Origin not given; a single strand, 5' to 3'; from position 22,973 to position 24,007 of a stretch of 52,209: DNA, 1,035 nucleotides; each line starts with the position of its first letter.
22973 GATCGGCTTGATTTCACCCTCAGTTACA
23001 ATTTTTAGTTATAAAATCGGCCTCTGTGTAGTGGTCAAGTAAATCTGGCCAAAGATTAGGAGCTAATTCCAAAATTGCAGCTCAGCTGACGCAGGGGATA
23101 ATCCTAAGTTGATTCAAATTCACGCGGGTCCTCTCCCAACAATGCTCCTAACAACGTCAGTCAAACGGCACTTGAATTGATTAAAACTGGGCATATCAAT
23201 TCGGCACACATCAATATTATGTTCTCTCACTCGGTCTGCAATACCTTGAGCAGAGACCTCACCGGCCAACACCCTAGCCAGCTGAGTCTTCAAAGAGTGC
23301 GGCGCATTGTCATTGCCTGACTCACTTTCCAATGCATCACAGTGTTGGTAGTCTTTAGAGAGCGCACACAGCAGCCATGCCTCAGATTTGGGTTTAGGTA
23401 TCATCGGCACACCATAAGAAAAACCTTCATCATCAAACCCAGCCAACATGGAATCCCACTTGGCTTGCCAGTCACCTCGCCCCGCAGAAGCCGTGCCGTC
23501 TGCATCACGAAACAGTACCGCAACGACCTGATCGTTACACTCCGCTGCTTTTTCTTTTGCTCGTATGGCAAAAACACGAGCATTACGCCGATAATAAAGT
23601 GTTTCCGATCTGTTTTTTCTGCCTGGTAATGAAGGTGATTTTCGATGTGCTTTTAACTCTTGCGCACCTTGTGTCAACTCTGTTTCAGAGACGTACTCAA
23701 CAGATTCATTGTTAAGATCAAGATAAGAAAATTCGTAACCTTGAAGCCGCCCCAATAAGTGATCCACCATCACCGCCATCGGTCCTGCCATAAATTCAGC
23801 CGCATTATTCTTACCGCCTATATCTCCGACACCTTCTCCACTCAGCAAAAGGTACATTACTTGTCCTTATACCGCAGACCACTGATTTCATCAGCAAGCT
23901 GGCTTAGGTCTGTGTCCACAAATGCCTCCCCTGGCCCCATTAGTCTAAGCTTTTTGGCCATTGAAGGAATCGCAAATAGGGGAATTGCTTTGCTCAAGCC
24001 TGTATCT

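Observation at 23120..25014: Translationally coupled ABC-type ATPase plus Toprim-like protein: candidate two-gene anti-phage module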

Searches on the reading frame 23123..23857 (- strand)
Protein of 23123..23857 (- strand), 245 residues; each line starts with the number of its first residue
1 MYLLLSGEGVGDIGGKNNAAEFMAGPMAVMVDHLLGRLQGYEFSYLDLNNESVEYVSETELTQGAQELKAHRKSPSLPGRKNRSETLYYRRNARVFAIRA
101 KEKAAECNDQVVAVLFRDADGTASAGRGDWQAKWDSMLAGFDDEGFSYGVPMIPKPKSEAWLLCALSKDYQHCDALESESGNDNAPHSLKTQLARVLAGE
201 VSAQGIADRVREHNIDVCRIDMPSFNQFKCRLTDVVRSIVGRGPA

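Call 3: search_protein_families(library=pfam, proteins=[window:23123-23857:-], max_evalue=0.1)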
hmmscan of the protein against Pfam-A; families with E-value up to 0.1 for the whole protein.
window:23123-23857:- (245 aa): 0 families

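Call 4: search_protein_families(library=padloc, proteins=[window:23123-23857:-], max_evalue=0.1)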
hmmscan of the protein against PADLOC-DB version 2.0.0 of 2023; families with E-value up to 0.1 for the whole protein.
window:23123-23857:- (245 aa): 5 families
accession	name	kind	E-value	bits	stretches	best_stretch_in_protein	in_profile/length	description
PDLC04546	PDC-M25B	-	9.2e-90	298.7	1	1-239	1-244/248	-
PDLC04544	PDC-M25B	-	5.6e-70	234.1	1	1-241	1-242/246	-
PDLC04545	PDC-M25B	-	5.5e-67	223.8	1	1-237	1-227/229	-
PDLC04542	PDC-M25B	-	1.9e-28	97.6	1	4-242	5-230/245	-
PDLC04543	PDC-M25B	-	3.2e-05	21.7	1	140-193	136-190/241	-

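Call 5: search_protein_families(library=ncbifam, proteins=[window:23123-23857:-], max_evalue=0.1)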
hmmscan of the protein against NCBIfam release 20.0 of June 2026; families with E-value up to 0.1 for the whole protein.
window:23123-23857:- (245 aa): 0 families

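Call 10: find_homologous_proteins(query=window:23123-23857:-, max_evalue=0.001)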
Query window:23123-23857:- (245 aa): 1473 proteins with E <= 0.001 among 2280 candidates; the best 120 are listed.
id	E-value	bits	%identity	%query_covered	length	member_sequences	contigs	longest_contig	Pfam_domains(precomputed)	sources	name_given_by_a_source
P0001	8.2e-162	554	100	100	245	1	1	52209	-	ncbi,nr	ncbi:MAG: hypothetical protein Q9N68_10960 [Gammaproteobacteria bacterium]|nr:hypothetical protein [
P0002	4.6e-87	309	59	98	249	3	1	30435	-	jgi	-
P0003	8.0e-87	309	61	98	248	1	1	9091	-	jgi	-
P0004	2.2e-85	304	62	100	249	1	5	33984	-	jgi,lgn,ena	-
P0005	5.0e-85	303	61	98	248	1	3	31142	-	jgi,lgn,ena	-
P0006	6.6e-84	299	61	100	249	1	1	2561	-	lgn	-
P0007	1.1e-80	289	59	100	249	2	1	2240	-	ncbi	-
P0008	3.3e-74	267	54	98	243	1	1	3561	-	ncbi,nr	ncbi:MAG: hypothetical protein GQ569_06390 [Methylococcaceae bacterium]|nr:hypothetical protein [Met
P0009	7.0e-74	266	54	98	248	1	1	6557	-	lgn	-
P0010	2.9e-73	264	60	87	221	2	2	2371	-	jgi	-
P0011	3.7e-72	261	56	98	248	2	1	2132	-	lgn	-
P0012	5.2e-72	260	54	99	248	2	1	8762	-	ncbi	-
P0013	9.5e-72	259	55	97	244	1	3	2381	-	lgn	-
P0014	4.1e-71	257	54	98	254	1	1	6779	-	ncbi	-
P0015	2.8e-70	255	54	97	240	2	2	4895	-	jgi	jgi:hypothetical protein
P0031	1.3e-67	246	53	96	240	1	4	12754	-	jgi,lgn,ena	-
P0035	3.0e-67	245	54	98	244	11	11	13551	-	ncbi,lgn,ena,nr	ncbi:MAG: hypothetical protein KA744_10925 [Phenylobacterium sp.]|nr:hypothetical protein [Phenyloba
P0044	6.6e-67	244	54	96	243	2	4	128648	-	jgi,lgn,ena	jgi:hypothetical protein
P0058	4.1e-66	241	53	96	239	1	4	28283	-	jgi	jgi:hypothetical protein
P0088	7.2e-65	237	54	97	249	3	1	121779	-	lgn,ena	-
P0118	3.7e-64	234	50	96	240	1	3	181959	-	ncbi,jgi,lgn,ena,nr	ncbi:MAG TPA: hypothetical protein VMV69_29280 [Pirellulales bacterium]|nr:hypothetical protein [Pir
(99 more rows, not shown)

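Call 18: search_solved_structures(query=A1, max_evalue=10, show_alignments=2)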
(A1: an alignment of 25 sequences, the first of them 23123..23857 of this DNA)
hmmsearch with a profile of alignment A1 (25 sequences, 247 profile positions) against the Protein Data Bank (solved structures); distinct sequences matched with E-value up to 10: 2.
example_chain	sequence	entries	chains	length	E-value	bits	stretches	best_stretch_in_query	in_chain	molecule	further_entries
3ntv_A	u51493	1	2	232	0.71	12.5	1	72-126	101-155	MW1564 protein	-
3i7f_A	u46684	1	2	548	0.98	12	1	178-227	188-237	Aspartyl-tRNA synthetase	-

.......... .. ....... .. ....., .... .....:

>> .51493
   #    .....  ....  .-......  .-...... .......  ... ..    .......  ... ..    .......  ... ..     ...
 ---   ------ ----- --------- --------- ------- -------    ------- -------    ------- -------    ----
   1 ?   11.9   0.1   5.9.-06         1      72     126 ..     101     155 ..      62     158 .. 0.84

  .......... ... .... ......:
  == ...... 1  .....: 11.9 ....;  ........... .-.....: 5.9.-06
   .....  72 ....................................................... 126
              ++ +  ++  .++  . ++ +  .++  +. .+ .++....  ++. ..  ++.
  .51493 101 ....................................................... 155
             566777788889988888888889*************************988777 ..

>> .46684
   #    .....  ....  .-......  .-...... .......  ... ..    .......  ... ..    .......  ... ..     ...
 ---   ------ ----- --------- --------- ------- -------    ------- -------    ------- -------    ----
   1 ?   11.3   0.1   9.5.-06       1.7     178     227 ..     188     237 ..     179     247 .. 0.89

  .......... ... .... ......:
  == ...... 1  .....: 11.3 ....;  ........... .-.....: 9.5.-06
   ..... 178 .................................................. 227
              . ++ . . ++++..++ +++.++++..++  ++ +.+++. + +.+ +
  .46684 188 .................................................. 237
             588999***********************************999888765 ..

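Call 21: find_related_loci(query=A1, collection=genome_contigs, flank=10000)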
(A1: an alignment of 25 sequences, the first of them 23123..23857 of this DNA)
Query A1 (245 aa) in genome_contigs; peptide patterns used: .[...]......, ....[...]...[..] (x = any residue, [..] = any of these).
292 stretches matched a pattern; 225 encode a relative of the query (tblastn E <= 1e-3); the best 80 are kept; 80 distinct loci.
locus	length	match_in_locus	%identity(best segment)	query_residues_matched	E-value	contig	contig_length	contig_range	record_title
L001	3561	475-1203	54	1-240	1e-77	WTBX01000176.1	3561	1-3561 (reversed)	MAG: Methylococcaceae bacterium isolate GLR68 c_000000493635, whole genome shotgun sequence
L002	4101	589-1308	55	1-237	3e-77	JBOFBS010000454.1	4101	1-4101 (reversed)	MAG: Aeromonadaceae bacterium isolate WFFMC_MAG_196 k139_199526_flag=1_multi=5.0000_len=4101, whole genome shotgun seque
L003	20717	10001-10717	55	1-237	1e-75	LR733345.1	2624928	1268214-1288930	Enhydrobacter sp. 8BJ isolate Enhydrobacter sp. 8BJ genome assembly, scaffold: ENHYD8BJ_scaffold1, whole genome shotgun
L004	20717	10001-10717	53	1-236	1e-74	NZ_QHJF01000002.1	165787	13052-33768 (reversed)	Marinomonas arctica strain 328 contig2, whole genome shotgun sequence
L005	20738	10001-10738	53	1-242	4e-74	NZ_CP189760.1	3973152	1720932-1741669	Halomonas sp. H2 chromosome, complete genome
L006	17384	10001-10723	54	1-237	1e-73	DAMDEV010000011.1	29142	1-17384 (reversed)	MAG TPA_asm: Moraxella sp. isolate CTOTU50404 NODE_75_length_29142_cov_5.304844, whole genome shotgun sequence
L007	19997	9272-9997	52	1-237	2e-73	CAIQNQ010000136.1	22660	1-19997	MAG: uncultured Methylococcaceae bacterium isolate Ki1-1-6m_bin-0573 genome assembly, contig: bin-0573:136/298, whole ge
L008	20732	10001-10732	51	1-241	2e-72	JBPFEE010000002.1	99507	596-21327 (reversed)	MAG: Methylomicrobium sp. isolate Soil4ABin1 k141_133857, whole genome shotgun sequence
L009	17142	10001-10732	52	1-241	3e-72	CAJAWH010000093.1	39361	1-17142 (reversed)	MAG: uncultured Methylococcaceae bacterium isolate I-3_bin-210 genome assembly, contig: bin-210:093/175, whole genome sh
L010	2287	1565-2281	53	1-236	1e-73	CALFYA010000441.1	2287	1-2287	MAG TPA_asm: uncultured Moraxellaceae bacterium isolate SRR6231156_bin.38_CONCOCT_v1.1_MAG genome assembly, contig: ERZ6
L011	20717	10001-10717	50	1-236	7e-72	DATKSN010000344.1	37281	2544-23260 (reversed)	MAG TPA_asm: Pirellulales bacterium isolate SMAG_U14055 k141_624494, whole genome shotgun sequence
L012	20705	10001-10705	54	1-232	1e-70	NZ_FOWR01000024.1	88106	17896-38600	Enterovibrio norvegicus DSM 15893, whole genome shotgun sequence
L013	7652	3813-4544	51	1-241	2e-70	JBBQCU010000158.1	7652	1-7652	MAG: Methylococcales bacterium isolate Co_metawrap_1215 Cmw_1215_k141_21938871_length_7652_cov_10.0000, whole genome sho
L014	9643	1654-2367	51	1-236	4e-70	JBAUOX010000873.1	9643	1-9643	MAG: Isosphaeraceae bacterium isolate MFD09680_ilm_asm_bin1 k127_83734, whole genome shotgun sequence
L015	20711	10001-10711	49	1-236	3e-69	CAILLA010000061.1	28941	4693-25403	MAG: uncultured Schlesneria sp. isolate Umea3_bin-3867 genome assembly, contig: bin-3867:061/307, whole genome shotgun s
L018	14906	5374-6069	49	1-236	6e-69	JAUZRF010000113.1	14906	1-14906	MAG: Mariprofundales bacterium isolate GS19_ROV18_BS07-AMOR20_M1324 AMOR20_M1324_contig113, whole genome shotgun sequenc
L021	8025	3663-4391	52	1-239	1e-68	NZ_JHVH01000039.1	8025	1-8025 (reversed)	Halomonas halodenitrificans DSM 735 Q358DRAFT_scaffold00036.36_C, whole genome shotgun sequence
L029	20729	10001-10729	48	1-240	6e-67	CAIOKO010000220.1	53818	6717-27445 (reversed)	MAG: uncultured Schlesneria sp. isolate Umea2_bin-1599 genome assembly, contig: bin-1599:220/280, whole genome shotgun s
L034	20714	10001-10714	50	1-240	4e-66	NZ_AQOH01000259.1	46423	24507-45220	Pseudomonas fuscovaginae SE-1 259, whole genome shotgun sequence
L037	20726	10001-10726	48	1-236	2e-65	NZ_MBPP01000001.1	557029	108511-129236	Marinobacter sp. AC-23 IonXpress_010_rawlib.basecaller_c1, whole genome shotgun sequence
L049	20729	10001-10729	48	1-238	2e-63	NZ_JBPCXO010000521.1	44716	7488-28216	MAG: Endozoicomonas sp. isolate MAG_seacave_125 S1Ck127_7772591, whole genome shotgun sequence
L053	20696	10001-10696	46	1-236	3e-63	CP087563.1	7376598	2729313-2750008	Planctomycetes bacterium syqfu chromosome, complete genome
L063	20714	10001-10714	48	1-236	4e-62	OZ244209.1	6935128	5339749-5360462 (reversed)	MAG: Pirellulaceae bacterium isolate 335d7ba8-2d67-459b-ad1e-6de88e14e5f0 genome assembly, chromosome: 2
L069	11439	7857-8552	45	1-240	2e-61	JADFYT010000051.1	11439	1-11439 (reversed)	MAG: Desulfamplus sp. isolate nER1bin2 nER1_bin2_NODE_51_length_11439_cov_2.460394, whole genome shotgun sequence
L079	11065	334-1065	50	1-245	2e-60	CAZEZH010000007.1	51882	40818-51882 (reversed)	MAG TPA_asm: uncultured Halochromatium sp. isolate SRP332253_co1_223 genome assembly, contig: NODE_707_length_51882_cov_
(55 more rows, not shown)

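Call 22: predict_structure(alignment_id=A1)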
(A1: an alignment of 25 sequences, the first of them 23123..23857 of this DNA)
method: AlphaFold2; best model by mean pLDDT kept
length: 245 residues; sequences in the alignment: 25
mean_pLDDT: 87.2   pTM: 0.88
mean pLDDT of the five models: 87.2, 86.9, 85.9, 85.9, 85.6
residues with pLDDT >= 90: 157; 70-90: 55; 50-70: 25; < 50: 8
segments of 3 or more residues with pLDDT < 50: 121-125
pLDDT, mean of each block of 10 residues (from residue 1): 92 80 93 94 86 93 89 58 78 97 97 92 56 94 97 93 81 84 87 91 94 92 96 95 59
secondary structure, 60 per line:
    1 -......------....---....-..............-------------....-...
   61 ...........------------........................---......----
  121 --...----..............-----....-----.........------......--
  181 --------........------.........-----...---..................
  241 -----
elements in order: E2-7 E14-17 E21-24 H26-39 E53-56 H58-71 H84-107 E111-116 H130-143 E149-152 H158-166 H173-178 H189-196 H203-211 H223-240

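Call 25: fold_search(model_id=the predicted structure, library=pdb)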
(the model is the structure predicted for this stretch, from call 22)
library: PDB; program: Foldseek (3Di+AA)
matches with E <= 10: 976; with E <= 0.001: 0
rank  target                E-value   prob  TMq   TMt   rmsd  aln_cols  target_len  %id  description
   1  4zdi_A                5.7e-02  0.30  0.24  0.13  14.5       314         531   11  Crystal structure of the M. tuberculosis CTP synthase PyrG (apo form) (released 2015-07-01)
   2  4zdj                  5.7e-02  0.28  0.24  0.14  15.3       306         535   12  Crystal structure of the M. tuberculosis CTP synthase PyrG in complex with two UTP molecules (released 2015-07-01)
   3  4zdi_B                9.9e-02  0.23  0.25  0.13  15.1       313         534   10  Crystal structure of the M. tuberculosis CTP synthase PyrG (apo form) (released 2015-07-01)
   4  8sbr_A                1.1e-01  0.35  0.26  0.14  15.7       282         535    8  E coli. CTP synthase in complex with CTP (sodium malonate + 20 mM MgCl2) (released 2023-05-24)
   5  4zdi_F                1.1e-01  0.28  0.27  0.15  13.9       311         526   12  Crystal structure of the M. tuberculosis CTP synthase PyrG (apo form) (released 2015-07-01)
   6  4zdi_G                1.2e-01  0.28  0.27  0.15  13.5       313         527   10  Crystal structure of the M. tuberculosis CTP synthase PyrG (apo form) (released 2015-07-01)
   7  6fpy_B                1.5e-01  0.28  0.27  0.13  12.8       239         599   11  Inter-alpha-inhibitor heavy chain 1, wild type (released 2019-02-27)
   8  4zdi_E                1.7e-01  0.18  0.24  0.13  14.5       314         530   11  Crystal structure of the M. tuberculosis CTP synthase PyrG (apo form) (released 2015-07-01)
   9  4zdi_D                1.7e-01  0.18  0.24  0.13  14.5       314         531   11  Crystal structure of the M. tuberculosis CTP synthase PyrG (apo form) (released 2015-07-01)
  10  4nas_D                1.7e-01  0.12  0.23  0.16  14.4       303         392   10  The crystal structure of a rubisco-like protein (MtnW) from Alicyclobacillus acidocaldarius subsp. acidocaldarius DSM  (released 2013-11-13)
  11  1n7h_A                1.9e-01  0.18  0.27  0.22  16.9       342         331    9  Crystal Structure of GDP-mannose 4,6-dehydratase ternary complex with NADPH and GDP (released 2003-01-07)
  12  4zdi_C                2.0e-01  0.18  0.24  0.13  14.4       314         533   11  Crystal structure of the M. tuberculosis CTP synthase PyrG (apo form) (released 2015-07-01)
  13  3s6d                  2.0e-01  0.12  0.23  0.22  15.9       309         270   12  Crystal structure of a putative triosephosphate isomerase from Coccidioides immitis (released 2011-06-22)
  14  1n7g_D                2.1e-01  0.18  0.28  0.23  16.5       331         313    9  Crystal Structure of the GDP-mannose 4,6-dehydratase ternary complex with NADPH and GDP-rhamnose. (released 2003-01-07)
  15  4amg_B                2.5e-01  0.28  0.26  0.19   8.9       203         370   12  Crystal structure of the glycosyltransferase SnogD from Streptomyces nogalater (released 2012-09-05)
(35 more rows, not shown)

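Call 28: search_protein_families(library=pfam, alignment_id=A1, max_evalue=10)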
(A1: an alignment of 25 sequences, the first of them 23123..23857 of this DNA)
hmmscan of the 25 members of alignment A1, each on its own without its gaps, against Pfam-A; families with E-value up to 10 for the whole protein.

A. member 1, window:23123-23857:- (245 aa): 2 families
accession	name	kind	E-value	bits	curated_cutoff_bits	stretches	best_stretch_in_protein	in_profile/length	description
PF05144.20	Phage_CRI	-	0.11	12.6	21.7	1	41-110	114-182/232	Replication-associated protein G2P N-terminal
PF19795.4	DUF6279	-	0.15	12.4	27.7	1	47-138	81-168/195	Family of unknown function (DUF6279)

B. families by the number of members that match (of 25 scanned): 10 families
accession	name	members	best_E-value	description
PF14103.11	DUF4276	7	0.0015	Domain of unknown function (DUF4276)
PF19962.4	EAD9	2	0.04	Effector-associated domain 9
PF24434.1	DUF7557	1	0.013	Family of unknown function (DUF7557)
PF03477.21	ATP-cone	1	0.033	ATP cone domain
PF24948.1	Citrate_synth_N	1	0.064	ATP-citrate synthase ATP-grasp domain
PF05338.17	DUF717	1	0.088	Protein of unknown function (DUF717)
PF05144.20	Phage_CRI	1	0.11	Replication-associated protein G2P N-terminal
PF21564.2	Caudo_bapla_RBP_neck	1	0.12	Lactococcus phage p2, Receptor binding protein, neck domain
PF19795.4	DUF6279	1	0.15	Family of unknown function (DUF6279)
PF08550.15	GATA_AreA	1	0.31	Nitrogen regulatory protein areA, GATA-like domain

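Call 31: fold_search(model_id=the predicted structure, library=viral)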
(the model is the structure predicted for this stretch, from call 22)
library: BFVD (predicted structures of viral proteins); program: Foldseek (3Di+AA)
matches with E <= 10: 412; with E <= 0.001: 0
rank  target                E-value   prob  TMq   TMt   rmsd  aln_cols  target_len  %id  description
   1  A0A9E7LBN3            1.8e-02  0.23  0.14  0.17  11.9       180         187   16  (no name in the UniProt tables at hand)
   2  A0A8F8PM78            4.8e-02  0.41  0.22  0.07  18.6       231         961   12  AAA-ATPase, SpoVK/Ycf46/Vps4 family [Clandestinovirus]
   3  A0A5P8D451            6.6e-02  0.33  0.20  0.23  11.0       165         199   11  (no name in the UniProt tables at hand)
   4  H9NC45                7.8e-02  0.33  0.24  0.24  11.9       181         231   11  (no name in the UniProt tables at hand)
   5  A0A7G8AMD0            1.2e-01  0.23  0.23  0.21  17.8       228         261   12  (no name in the UniProt tables at hand)
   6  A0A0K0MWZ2            1.5e-01  0.10  0.15  0.15  11.7       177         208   15  RuvC-like resolvase [Gordonia phage GTE6]
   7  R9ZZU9                1.8e-01  0.25  0.28  0.16  14.8       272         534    8  (no name in the UniProt tables at hand)
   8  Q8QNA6                1.9e-01  0.15  0.19  0.07  13.5       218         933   11  histidine kinase [Ectocarpus siliculosus virus 1 (isolate New Zealand/Kaikoura/1988)]
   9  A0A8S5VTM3            2.2e-01  0.16  0.22  0.22  11.5       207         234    9  Endonuclease [Ackermannviridae sp.]
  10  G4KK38                2.2e-01  0.13  0.22  0.06  14.5       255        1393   11  (no name in the UniProt tables at hand)
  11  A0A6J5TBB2            2.3e-01  0.13  0.19  0.10   9.6       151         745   14  SGNH_hydrolase domain containing protein [uncultured Caudovirales phage]
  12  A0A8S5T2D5            2.3e-01  0.13  0.24  0.08  13.7       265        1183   11  Uncharacterized protein [Myoviridae sp. ctqfO1]
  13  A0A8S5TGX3            2.6e-01  0.12  0.19  0.22  14.4       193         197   10  RuvC [Phage sp. ctL4h4]
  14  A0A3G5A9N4            2.8e-01  0.16  0.28  0.16  11.5       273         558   12  Uncharacterized protein [Hyperionvirus sp.]
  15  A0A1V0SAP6            2.8e-01  0.11  0.22  0.17  16.6       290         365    8  Copine [Catovirus CTV1]
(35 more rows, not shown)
